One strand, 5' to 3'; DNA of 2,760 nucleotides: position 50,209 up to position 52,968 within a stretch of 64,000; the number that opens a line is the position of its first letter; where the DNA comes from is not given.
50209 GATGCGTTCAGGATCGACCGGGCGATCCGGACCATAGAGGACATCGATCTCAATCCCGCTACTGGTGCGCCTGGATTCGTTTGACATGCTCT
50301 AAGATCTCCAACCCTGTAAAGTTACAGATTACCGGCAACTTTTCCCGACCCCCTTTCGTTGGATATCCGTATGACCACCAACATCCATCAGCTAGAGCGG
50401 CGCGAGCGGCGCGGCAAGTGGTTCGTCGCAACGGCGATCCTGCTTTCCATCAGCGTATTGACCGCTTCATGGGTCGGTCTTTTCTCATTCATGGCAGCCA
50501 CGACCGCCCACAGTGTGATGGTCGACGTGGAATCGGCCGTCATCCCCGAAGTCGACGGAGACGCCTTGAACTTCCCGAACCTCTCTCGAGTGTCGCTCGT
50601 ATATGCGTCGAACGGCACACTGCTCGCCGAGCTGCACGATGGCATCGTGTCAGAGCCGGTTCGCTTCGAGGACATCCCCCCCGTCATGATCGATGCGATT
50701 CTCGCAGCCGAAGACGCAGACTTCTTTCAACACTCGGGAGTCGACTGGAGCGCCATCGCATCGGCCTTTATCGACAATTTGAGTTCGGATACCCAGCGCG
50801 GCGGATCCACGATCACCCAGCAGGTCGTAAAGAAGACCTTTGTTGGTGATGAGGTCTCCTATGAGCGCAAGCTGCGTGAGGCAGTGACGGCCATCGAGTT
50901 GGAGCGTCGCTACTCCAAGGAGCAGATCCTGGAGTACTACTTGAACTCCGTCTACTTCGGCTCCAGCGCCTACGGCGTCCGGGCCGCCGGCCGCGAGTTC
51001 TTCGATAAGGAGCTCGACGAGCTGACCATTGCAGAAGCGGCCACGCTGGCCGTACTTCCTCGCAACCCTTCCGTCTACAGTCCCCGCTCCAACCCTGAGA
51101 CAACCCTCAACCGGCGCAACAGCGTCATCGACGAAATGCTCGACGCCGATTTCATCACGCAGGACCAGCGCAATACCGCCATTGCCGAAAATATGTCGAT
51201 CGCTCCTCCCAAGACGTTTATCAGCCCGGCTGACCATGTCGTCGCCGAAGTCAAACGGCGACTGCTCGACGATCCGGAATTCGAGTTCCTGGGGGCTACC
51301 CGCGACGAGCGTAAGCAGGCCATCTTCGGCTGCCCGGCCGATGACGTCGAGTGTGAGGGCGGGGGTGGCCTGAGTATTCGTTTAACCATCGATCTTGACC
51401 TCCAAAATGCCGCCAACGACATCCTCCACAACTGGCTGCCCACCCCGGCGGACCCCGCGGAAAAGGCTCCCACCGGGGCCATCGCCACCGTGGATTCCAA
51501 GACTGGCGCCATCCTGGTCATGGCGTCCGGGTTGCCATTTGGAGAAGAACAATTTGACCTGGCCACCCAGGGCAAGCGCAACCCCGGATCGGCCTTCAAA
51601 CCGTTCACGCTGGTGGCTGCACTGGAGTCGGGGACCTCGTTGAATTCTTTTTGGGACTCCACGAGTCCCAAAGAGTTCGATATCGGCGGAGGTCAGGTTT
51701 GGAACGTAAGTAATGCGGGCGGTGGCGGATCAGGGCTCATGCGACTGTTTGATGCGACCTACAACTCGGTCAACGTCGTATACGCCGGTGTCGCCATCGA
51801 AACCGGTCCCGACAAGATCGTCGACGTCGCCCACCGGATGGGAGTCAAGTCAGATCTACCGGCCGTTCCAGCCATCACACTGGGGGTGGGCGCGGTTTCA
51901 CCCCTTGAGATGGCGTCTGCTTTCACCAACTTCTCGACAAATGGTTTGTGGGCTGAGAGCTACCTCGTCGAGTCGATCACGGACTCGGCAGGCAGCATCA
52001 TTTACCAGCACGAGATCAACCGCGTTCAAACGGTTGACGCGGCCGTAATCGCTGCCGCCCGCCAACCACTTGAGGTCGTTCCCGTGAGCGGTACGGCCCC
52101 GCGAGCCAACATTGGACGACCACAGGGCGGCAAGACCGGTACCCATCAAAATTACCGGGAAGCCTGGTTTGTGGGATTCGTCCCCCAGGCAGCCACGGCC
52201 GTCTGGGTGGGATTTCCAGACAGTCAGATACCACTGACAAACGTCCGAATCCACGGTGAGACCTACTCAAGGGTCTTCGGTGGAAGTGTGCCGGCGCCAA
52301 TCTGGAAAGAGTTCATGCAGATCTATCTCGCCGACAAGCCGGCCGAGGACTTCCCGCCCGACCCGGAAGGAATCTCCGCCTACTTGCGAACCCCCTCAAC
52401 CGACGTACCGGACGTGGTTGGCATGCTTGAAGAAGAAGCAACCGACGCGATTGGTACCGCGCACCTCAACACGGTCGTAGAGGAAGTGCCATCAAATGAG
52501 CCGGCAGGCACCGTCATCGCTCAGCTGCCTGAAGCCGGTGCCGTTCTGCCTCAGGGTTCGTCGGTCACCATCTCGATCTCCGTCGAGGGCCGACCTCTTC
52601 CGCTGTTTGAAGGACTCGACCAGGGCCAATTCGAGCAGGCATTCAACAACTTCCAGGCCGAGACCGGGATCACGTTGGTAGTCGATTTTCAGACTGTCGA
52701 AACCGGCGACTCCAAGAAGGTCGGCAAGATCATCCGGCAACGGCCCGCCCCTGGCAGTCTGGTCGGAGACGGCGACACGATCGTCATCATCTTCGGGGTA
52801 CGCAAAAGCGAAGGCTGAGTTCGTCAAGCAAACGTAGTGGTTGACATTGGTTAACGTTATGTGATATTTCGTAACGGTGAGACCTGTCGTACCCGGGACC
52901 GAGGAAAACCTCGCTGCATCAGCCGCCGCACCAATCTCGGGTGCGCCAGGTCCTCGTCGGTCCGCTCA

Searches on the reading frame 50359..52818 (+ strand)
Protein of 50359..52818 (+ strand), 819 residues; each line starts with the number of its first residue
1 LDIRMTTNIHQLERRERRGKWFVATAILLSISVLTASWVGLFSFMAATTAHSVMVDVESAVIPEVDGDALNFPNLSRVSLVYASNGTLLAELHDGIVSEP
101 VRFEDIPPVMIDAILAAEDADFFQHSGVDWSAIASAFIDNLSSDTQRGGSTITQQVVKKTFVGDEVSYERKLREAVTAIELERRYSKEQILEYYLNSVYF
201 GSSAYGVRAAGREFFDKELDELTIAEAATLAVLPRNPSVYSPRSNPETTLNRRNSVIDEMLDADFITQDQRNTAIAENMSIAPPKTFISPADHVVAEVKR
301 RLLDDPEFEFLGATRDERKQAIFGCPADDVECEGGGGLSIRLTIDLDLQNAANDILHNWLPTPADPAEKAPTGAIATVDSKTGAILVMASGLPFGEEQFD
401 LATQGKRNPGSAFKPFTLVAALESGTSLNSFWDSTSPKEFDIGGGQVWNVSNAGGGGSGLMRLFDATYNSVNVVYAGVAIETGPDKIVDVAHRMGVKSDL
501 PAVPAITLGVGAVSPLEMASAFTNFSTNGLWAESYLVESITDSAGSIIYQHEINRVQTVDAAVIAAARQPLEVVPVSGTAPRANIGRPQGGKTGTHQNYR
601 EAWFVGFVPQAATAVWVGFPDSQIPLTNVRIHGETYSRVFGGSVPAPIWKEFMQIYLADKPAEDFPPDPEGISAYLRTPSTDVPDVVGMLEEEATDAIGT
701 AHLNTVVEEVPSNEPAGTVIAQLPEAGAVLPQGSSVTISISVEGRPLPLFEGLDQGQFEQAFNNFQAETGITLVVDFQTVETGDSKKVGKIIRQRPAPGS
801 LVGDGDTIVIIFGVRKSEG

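Call 89: search_protein_families(library=pfam, proteins=[window:50359-52818:+], max_evalue=0.0001)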
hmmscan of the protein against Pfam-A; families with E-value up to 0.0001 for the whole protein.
window:50359-52818:+ (819 aa): 3 families
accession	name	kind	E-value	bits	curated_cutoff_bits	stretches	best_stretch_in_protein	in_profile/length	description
PF00912.28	Transgly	-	2.9e-62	209.7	27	1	86-260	2-177/178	Transglycosylase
PF00905.27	Transpeptidase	-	8.3e-25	88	22.1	1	373-616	1-272/299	Penicillin binding protein transpeptidase domain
PF03793.24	PASTA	-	5.8e-18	65.1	23.2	1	682-741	2-63/64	PASTA domain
